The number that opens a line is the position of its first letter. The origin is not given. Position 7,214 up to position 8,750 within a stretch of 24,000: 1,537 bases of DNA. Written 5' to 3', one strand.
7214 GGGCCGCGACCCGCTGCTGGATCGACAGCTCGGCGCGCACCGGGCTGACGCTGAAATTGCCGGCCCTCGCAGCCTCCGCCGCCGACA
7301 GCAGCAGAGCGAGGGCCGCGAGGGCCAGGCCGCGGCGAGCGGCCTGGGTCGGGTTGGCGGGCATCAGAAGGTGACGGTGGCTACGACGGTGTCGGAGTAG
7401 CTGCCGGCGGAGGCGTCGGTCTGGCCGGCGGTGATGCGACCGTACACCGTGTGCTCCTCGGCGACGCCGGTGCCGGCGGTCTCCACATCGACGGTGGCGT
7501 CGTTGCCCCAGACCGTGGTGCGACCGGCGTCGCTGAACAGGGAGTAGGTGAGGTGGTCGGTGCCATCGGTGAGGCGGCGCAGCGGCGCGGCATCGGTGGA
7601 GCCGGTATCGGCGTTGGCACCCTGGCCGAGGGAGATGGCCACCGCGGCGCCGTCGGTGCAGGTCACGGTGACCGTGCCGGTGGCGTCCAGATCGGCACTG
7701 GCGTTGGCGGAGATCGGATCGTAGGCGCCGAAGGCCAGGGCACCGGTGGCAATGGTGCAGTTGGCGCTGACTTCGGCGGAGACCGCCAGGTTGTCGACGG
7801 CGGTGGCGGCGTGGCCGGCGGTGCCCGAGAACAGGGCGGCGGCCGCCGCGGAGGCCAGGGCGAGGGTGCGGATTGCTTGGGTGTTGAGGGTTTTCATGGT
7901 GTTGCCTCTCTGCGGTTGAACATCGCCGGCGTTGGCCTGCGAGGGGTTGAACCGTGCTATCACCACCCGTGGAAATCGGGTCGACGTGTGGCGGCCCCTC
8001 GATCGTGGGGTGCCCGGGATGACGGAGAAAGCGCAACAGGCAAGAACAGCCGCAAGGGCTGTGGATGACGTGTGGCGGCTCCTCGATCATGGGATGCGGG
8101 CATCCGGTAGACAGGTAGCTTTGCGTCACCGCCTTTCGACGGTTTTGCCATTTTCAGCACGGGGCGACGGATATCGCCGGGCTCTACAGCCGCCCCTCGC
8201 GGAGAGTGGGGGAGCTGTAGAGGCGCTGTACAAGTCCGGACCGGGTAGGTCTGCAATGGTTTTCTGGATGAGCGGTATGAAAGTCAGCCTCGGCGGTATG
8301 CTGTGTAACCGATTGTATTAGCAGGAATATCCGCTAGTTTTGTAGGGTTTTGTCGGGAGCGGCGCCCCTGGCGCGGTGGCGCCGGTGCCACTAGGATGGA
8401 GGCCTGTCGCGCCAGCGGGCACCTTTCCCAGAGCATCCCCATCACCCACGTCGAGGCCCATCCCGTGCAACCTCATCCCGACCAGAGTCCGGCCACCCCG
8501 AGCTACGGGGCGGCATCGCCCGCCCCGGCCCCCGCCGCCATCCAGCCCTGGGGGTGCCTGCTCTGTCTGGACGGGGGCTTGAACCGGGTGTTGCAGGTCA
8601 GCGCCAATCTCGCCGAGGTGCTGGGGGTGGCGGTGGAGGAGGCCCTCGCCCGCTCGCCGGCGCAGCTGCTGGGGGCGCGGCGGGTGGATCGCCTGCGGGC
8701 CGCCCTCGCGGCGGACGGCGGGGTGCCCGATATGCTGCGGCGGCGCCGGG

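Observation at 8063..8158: c-di-GMP-I (GEMM-I) riboswitch-like core in the leader of a Csu/SCPU-type chaperone-usher pilus operon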

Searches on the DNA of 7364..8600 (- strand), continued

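Call 45: search_with_rna_model(model_id=R1, sources=[window, L010, L081, L165, L166, L018, L039, L024, L155, L129, L137, L113], max_evalue=0.001, make_alignment=true, show_alignments=0)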
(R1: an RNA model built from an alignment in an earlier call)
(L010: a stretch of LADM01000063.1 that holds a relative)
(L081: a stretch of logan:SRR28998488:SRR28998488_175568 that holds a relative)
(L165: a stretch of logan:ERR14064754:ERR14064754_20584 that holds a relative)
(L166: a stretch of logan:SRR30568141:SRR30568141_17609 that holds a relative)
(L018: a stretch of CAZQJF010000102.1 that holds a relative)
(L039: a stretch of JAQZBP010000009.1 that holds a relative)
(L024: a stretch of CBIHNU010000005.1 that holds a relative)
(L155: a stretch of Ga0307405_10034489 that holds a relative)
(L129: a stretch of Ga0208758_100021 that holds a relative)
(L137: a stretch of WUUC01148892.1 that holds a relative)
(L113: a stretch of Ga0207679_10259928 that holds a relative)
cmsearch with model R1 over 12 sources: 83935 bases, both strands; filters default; matches with E-value up to 0.001: 12.
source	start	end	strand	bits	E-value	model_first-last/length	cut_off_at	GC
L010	3328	3428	+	120.4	1e-36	1-101/101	no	0.53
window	8064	8164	-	120.4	1.1e-36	1-101/101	no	0.59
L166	681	781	+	119.3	2.4e-36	1-101/101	no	0.6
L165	323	424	+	114.4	9.7e-35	1-101/101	no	0.55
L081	2687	2787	+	113.1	2.5e-34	1-101/101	no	0.56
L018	2476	2575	+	73.5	2.4e-21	1-101/101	no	0.56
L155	81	182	+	64.4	2.3e-18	1-101/101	no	0.67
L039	3729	3837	+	62.1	1.4e-17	1-101/101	no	0.5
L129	2216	2323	+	61.5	2.1e-17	1-101/101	no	0.44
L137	2225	2323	+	58.8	1.6e-16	1-101/101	no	0.61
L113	87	186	+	55.1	2.6e-15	1-101/101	no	0.62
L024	3847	3914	+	28.9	1e-06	1-101/101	no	0.51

Alignment A6: 12 matches aligned to the model, 123 columns, each read 5' to 3' on its own strand. Consensus structure (alignment columns), stored with it:
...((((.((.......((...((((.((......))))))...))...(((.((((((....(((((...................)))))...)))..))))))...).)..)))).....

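Call 61: search_with_rna_model(model_id=R1, sources=[L168, L169, L170, L171, L172, L173, L174, L164, L167], max_evalue=1)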
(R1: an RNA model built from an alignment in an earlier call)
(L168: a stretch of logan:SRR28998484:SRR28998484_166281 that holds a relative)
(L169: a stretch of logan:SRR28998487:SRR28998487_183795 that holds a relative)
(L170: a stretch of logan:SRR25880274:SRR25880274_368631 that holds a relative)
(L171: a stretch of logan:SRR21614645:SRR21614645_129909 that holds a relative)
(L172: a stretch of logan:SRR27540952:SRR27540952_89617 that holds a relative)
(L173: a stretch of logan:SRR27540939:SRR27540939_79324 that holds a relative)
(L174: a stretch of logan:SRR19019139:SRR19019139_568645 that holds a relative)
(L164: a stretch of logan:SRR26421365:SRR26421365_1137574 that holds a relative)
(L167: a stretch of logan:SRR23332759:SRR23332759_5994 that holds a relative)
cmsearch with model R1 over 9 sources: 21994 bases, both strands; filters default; matches with E-value up to 1: 2.
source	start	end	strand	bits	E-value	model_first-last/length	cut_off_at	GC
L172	293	393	+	116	7.5e-36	1-101/101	no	0.59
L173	148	248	+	116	7.5e-36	1-101/101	no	0.59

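Call 67: search_rna_families(sources=[L018, L039, L129, L155, L165, L166, L172], threshold=gathering)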
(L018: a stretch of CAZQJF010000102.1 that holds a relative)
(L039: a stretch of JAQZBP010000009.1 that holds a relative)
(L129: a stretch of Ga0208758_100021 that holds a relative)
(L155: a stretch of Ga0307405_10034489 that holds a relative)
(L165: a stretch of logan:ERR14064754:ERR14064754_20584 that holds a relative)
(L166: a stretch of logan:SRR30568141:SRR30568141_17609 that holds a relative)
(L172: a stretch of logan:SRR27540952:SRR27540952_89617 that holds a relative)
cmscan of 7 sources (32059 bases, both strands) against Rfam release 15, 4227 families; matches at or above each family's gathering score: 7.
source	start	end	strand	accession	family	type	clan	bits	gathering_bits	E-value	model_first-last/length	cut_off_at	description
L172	298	386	+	RF01051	c-di-GMP-I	Cis-reg; riboswitch;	CL00126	70.4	35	4.5e-12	1-87/87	no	c-di-GMP-I riboswitch aptamer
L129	2221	2318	+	RF01051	c-di-GMP-I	Cis-reg; riboswitch;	CL00126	69.4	35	8e-12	1-87/87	no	c-di-GMP-I riboswitch aptamer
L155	86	174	+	RF01051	c-di-GMP-I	Cis-reg; riboswitch;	CL00126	68.8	35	1.1e-11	1-87/87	no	c-di-GMP-I riboswitch aptamer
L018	2481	2568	+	RF01051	c-di-GMP-I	Cis-reg; riboswitch;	CL00126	67.8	35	2e-11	1-87/87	no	c-di-GMP-I riboswitch aptamer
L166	687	775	+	RF03167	c-di-GMP-I-GGC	Cis-reg; riboswitch;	CL00126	64.4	59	3.3e-13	1-80/80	no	c-di-GMP-I-GGC riboswitch aptamer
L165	329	417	+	RF01051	c-di-GMP-I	Cis-reg; riboswitch;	CL00126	64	35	1.7e-10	1-87/87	no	c-di-GMP-I riboswitch aptamer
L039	3731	3832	+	RF01051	c-di-GMP-I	Cis-reg; riboswitch;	CL00126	61.8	35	5.7e-10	1-87/87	no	c-di-GMP-I riboswitch aptamer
